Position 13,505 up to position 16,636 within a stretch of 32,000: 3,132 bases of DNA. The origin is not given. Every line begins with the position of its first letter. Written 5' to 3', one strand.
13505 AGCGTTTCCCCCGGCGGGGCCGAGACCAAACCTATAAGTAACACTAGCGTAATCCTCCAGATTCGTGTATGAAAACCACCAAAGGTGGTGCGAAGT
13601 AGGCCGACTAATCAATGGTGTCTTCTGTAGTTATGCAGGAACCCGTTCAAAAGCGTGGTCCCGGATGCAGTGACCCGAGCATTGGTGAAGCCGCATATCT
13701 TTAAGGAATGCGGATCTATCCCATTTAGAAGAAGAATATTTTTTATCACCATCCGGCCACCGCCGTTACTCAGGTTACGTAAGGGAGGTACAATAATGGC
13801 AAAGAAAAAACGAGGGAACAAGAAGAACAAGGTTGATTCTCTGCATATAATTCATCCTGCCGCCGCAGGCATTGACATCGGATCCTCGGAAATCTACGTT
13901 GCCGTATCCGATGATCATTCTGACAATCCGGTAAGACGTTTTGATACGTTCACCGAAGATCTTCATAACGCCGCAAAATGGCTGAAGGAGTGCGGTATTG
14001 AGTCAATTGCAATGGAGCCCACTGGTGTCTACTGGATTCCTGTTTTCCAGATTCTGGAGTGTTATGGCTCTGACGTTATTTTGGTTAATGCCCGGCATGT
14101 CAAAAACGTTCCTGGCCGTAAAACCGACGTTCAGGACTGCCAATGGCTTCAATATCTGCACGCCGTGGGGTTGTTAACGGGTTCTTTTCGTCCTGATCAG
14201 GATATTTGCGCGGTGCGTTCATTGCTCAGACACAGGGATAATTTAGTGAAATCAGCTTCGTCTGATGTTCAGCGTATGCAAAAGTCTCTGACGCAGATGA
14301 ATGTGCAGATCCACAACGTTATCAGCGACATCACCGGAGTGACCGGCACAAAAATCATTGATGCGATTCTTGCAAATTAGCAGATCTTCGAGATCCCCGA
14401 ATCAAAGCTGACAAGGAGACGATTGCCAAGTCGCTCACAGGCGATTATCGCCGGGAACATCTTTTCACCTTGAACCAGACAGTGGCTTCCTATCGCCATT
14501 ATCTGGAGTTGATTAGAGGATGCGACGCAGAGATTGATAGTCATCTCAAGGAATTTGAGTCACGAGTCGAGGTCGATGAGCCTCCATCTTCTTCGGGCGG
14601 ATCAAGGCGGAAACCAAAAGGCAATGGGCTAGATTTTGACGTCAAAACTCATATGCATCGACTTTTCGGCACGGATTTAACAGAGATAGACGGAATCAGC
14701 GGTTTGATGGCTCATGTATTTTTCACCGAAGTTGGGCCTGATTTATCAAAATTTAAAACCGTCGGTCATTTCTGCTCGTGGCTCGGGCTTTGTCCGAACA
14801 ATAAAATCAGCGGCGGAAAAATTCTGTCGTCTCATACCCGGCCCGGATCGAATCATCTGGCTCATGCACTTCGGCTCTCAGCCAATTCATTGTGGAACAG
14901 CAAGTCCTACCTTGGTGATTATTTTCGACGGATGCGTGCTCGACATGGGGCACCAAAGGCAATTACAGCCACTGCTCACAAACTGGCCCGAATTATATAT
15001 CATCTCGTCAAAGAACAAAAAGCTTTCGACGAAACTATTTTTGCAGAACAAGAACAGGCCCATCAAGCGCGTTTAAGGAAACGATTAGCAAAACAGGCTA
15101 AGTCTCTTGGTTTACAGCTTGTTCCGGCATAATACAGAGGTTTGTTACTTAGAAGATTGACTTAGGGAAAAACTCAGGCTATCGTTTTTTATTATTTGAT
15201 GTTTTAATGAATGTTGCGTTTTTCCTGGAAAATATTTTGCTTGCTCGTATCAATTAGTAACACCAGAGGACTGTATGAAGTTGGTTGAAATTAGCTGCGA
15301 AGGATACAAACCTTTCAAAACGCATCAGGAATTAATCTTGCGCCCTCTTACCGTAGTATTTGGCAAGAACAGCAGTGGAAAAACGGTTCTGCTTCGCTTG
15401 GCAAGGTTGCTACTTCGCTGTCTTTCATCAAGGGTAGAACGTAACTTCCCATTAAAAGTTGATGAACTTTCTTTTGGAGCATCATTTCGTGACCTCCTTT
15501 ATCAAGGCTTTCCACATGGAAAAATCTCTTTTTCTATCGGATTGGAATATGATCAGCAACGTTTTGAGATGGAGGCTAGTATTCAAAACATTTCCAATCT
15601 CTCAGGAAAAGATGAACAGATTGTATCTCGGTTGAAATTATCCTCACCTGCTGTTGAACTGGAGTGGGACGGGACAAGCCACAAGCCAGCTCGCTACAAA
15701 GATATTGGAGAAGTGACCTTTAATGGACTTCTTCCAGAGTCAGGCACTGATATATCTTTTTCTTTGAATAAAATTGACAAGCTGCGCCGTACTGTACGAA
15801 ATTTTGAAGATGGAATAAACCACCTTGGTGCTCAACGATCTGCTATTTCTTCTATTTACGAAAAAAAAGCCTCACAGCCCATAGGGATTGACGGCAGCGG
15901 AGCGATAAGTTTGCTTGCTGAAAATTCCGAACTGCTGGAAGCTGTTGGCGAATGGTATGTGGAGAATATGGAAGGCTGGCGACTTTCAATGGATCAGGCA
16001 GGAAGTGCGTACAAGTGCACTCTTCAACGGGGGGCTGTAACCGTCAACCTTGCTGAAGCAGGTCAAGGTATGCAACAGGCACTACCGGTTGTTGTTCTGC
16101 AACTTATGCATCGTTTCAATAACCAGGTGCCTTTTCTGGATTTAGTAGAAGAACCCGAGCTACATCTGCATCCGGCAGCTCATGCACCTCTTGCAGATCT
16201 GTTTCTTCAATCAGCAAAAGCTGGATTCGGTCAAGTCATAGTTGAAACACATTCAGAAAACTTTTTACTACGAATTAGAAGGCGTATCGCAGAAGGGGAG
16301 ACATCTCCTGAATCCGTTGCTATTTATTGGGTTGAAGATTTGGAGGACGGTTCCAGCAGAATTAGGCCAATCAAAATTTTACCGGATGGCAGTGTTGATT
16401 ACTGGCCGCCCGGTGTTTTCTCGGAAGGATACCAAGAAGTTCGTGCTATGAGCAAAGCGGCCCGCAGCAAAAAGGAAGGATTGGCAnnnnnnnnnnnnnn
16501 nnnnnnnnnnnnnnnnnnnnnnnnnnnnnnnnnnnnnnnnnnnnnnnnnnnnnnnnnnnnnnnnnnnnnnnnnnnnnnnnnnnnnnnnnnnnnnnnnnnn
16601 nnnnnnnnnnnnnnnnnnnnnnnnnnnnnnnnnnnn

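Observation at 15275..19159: Coupled ABC-ATPase / Toprim(DUF4435-like) / DUF262 operon: candidate anti-phage defence system with uncharacterised mechanism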

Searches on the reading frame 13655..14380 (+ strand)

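Call 26: search_protein_families(library=pfam, proteins=[window:13655-14380:+], max_evalue=0.001)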
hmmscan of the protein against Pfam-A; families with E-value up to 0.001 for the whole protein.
window:13655-14380:+ (241 aa): 1 family
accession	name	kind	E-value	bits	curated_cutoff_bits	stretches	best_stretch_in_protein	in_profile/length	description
PF01548.23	DEDD_Tnp_IS110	-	5.6e-19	68.9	29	1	71-215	1-153/155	Transposase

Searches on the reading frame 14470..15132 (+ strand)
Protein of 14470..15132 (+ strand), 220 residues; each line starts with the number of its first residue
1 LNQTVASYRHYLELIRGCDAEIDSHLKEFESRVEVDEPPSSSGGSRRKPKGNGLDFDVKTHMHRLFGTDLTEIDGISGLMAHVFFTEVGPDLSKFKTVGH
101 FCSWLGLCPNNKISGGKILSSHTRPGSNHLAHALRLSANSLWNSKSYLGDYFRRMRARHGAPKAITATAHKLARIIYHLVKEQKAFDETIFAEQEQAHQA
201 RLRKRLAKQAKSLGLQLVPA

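Call 26: search_protein_families(library=pfam, proteins=[window:14470-15132:+], max_evalue=0.001)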
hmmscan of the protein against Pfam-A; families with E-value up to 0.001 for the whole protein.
window:14470-15132:+ (220 aa): 1 family
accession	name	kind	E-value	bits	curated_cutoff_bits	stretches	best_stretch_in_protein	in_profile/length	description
PF02371.22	Transposase_20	-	1.2e-12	48.4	21.3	1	70-145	4-79/87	Transposase IS116/IS110/IS902 family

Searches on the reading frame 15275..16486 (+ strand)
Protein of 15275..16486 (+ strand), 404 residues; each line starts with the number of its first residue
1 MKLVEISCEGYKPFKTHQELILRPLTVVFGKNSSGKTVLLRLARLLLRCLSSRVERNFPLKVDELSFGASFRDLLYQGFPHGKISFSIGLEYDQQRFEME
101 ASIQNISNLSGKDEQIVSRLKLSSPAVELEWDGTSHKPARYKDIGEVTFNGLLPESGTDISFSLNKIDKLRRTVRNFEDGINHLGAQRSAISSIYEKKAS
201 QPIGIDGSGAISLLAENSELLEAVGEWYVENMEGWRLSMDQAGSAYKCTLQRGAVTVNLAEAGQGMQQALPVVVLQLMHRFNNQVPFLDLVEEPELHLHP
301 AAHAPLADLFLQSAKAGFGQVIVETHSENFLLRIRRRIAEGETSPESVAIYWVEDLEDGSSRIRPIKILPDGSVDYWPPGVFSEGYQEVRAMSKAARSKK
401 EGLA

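Call 3: search_protein_families(library=pfam, proteins=[window:15275-16486:+], max_evalue=1)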
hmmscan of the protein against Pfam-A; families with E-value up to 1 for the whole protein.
window:15275-16486:+ (404 aa): 7 families
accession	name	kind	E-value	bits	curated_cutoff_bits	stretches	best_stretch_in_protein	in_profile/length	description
PF13175.12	AAA_15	-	1e-20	75.2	32.1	1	1-330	1-373/374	AAA ATPase domain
PF13304.12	AAA_21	-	6.9e-17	62.9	27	1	25-331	1-302/304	AAA domain, putative AbiEii toxin, Type IV TA system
PF12476.13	DUF3696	-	0.00012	22.7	22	1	344-382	2-42/52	Protein of unknown function (DUF3696)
PF13514.12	AAA_27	-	0.0032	17.5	22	1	1-72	1-75/206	AAA domain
PF13476.12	AAA_23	-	0.016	16.3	27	1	6-49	2-45/201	AAA domain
PF02463.25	SMC_N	-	0.052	13.4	40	1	3-40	2-41/220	RecF/RecN/SMC N terminal domain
PF13166.12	AAA_13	-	0.096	11.8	36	0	314-363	557-604/713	AAA domain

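Call 4: search_protein_families(library=padloc, proteins=[window:15275-16486:+], max_evalue=1)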
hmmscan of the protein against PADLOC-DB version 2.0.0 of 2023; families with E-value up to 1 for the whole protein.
window:15275-16486:+ (404 aa): 100 families (the best 25 are shown)
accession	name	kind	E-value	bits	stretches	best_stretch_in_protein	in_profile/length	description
PDLC04707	PDC-M55A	-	1.4e-96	322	1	1-400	1-417/421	-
PDLC03878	NsnB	-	1.1e-41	141.8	1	4-388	3-338/345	-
PDLC04148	HEC-03B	-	3.5e-31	106.7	2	247-400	302-452/458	-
PDLC02979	AriA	-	1.8e-22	78.7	2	218-330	290-372/373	-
PDLC02980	AriA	-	9.3e-17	59.9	1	25-331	1-302/304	-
PDLC04175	HEC-01A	-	7.3e-14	49.6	2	2-117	5-111/363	-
PDLC02335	AbiLi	-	7.4e-13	46.2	1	2-336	49-245/326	AbiLi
PDLC04182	HEC-01A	-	2.2e-11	41.4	2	285-331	305-351/406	-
PDLC04178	HEC-01A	-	5.4e-11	40.2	2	277-331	279-331/399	-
PDLC04177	HEC-01A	-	1.1e-10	39.1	2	283-331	294-340/393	-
PDLC02358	Old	-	1.7e-10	38.4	2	258-331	252-329/578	Old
PDLC04176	HEC-01A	-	1.3e-09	35.9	1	1-330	1-320/371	-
PDLC04144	HEC-01B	-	2.3e-09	34.8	2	289-332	300-342/395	-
PDLC00096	GajA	-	3.2e-09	34.1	2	273-330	277-336/630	AAA ATPase domain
PDLC00069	GajA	-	3.8e-09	33.5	2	286-329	336-379/687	AAA ATPase domain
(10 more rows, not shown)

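Call 5: search_protein_families(library=ncbifam, proteins=[window:15275-16486:+], max_evalue=1)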
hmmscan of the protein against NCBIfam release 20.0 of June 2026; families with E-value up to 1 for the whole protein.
window:15275-16486:+ (404 aa): 7 families
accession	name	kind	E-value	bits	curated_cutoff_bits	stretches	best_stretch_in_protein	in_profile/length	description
NF047739.1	antiphage_MADS3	equivalog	2.9e-08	33.3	420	1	5-95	4-94/427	methylation-associated defense system AAA family ATPase MAD3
NF038234.1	retron_eff_Eco8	equivalog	0.013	14.2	250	1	284-367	272-354/679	retron Eco8 family effector endonuclease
TIGR01189.1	ccmA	equivalog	0.014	15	131.6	1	27-56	30-59/198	heme ABC exporter ATP-binding protein CcmA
TIGR00611.2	recf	equivalog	0.031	13.5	172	1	14-59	12-57/339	DNA replication/repair protein RecF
NF010061.0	PRK13538.1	equivalog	0.056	12.9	195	0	27-54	35-62/211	cytochrome c biogenesis heme-transporting ATPase CcmA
NF041760.1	PtuA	equivalog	0.12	11.3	500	0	3-45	52-94/524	retron Ec78 anti-phage system effector ATPase PtuA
NF053563.1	Rkd4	equivalog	0.24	9.4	860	1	3-40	3-40/747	arcadin-4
